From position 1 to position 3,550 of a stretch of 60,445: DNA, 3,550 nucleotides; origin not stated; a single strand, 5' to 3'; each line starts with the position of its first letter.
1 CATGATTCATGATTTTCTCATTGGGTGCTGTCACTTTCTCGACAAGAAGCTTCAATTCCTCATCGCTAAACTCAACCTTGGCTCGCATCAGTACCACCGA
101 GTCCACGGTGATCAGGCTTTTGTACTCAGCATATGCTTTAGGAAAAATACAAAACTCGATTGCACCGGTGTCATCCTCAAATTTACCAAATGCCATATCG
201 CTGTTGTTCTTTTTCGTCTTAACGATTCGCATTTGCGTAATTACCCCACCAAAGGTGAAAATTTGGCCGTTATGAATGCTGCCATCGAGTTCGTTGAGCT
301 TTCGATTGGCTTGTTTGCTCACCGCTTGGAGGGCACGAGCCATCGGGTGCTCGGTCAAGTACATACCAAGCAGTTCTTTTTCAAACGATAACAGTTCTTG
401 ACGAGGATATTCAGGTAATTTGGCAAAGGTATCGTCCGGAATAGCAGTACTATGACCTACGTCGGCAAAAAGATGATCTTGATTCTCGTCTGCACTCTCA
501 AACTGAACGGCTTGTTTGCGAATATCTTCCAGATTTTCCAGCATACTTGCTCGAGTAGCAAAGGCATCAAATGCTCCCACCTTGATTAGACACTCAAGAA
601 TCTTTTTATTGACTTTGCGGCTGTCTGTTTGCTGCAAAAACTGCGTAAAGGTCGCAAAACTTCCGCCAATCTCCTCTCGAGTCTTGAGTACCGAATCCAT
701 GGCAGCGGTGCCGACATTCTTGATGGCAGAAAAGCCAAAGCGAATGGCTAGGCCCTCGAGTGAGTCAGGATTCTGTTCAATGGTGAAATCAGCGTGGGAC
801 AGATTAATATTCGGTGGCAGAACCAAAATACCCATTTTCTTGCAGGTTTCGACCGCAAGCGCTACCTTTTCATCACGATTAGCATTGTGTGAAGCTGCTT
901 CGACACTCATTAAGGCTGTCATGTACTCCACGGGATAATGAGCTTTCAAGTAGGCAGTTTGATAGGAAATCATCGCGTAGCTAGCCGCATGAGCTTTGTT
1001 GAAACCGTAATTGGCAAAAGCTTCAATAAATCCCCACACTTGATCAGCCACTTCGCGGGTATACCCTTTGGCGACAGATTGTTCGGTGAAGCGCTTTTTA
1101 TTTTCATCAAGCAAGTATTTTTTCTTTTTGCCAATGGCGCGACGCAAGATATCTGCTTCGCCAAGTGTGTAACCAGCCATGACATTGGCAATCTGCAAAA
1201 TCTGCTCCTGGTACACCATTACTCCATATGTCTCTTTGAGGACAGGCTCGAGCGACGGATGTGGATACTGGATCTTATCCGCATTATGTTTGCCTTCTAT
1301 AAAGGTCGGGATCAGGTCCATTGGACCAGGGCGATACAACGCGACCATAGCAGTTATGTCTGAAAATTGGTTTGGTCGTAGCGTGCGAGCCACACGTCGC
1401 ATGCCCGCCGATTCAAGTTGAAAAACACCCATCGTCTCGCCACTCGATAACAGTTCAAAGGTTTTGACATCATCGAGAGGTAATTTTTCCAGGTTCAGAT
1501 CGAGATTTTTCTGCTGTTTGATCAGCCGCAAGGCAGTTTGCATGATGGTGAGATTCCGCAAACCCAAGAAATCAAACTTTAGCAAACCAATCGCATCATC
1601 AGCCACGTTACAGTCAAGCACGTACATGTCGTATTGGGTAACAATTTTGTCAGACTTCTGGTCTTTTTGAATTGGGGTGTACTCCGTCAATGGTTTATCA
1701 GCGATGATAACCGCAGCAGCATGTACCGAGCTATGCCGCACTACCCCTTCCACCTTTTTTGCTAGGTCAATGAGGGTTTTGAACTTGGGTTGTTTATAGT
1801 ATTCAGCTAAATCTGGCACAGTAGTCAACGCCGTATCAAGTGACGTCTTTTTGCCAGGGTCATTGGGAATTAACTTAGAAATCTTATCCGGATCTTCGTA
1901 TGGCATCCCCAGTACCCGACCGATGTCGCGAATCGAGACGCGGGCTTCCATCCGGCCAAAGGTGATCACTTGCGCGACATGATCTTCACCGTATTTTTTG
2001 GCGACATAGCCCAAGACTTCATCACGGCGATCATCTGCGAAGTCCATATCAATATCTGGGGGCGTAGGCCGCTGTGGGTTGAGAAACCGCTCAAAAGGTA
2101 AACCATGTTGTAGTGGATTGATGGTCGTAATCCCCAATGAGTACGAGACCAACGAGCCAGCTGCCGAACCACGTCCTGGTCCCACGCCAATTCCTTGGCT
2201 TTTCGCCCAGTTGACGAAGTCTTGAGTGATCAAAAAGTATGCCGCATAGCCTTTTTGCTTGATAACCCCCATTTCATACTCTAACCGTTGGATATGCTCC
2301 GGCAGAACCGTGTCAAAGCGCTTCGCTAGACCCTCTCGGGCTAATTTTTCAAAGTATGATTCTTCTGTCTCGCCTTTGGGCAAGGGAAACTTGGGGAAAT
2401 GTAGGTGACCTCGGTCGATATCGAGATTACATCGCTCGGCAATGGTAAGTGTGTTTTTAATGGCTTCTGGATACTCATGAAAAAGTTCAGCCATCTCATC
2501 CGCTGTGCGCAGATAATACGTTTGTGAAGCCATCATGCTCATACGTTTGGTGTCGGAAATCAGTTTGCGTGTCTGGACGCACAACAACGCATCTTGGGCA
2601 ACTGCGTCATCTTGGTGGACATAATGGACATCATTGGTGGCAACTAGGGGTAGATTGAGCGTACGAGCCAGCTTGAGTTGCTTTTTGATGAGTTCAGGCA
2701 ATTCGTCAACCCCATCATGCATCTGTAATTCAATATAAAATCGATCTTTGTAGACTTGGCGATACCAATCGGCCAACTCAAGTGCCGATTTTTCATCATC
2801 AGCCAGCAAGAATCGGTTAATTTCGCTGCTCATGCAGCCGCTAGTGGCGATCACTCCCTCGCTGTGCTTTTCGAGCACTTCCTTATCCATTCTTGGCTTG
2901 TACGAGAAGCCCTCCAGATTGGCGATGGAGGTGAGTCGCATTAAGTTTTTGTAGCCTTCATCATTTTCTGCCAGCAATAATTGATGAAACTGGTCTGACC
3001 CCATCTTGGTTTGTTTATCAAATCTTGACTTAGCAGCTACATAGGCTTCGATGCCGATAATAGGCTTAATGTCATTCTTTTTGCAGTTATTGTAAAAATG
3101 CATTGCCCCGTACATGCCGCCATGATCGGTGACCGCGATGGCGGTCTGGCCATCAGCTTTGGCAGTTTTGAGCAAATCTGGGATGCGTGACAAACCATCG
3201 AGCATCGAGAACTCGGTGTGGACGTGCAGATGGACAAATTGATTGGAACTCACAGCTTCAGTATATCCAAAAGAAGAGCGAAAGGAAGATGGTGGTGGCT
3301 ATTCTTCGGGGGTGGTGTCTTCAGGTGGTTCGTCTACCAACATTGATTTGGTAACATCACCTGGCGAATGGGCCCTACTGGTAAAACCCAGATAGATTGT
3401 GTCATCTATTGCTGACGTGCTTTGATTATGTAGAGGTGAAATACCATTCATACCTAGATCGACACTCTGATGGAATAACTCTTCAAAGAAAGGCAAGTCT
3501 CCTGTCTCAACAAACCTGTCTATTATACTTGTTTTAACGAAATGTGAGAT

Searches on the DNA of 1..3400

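Call 75: search_rna_families(source=window, start=1, end=3400, threshold=evalue, max_evalue=0.1)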
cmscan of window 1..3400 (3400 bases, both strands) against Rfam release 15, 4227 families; matches with E-value up to 0.1: 0.
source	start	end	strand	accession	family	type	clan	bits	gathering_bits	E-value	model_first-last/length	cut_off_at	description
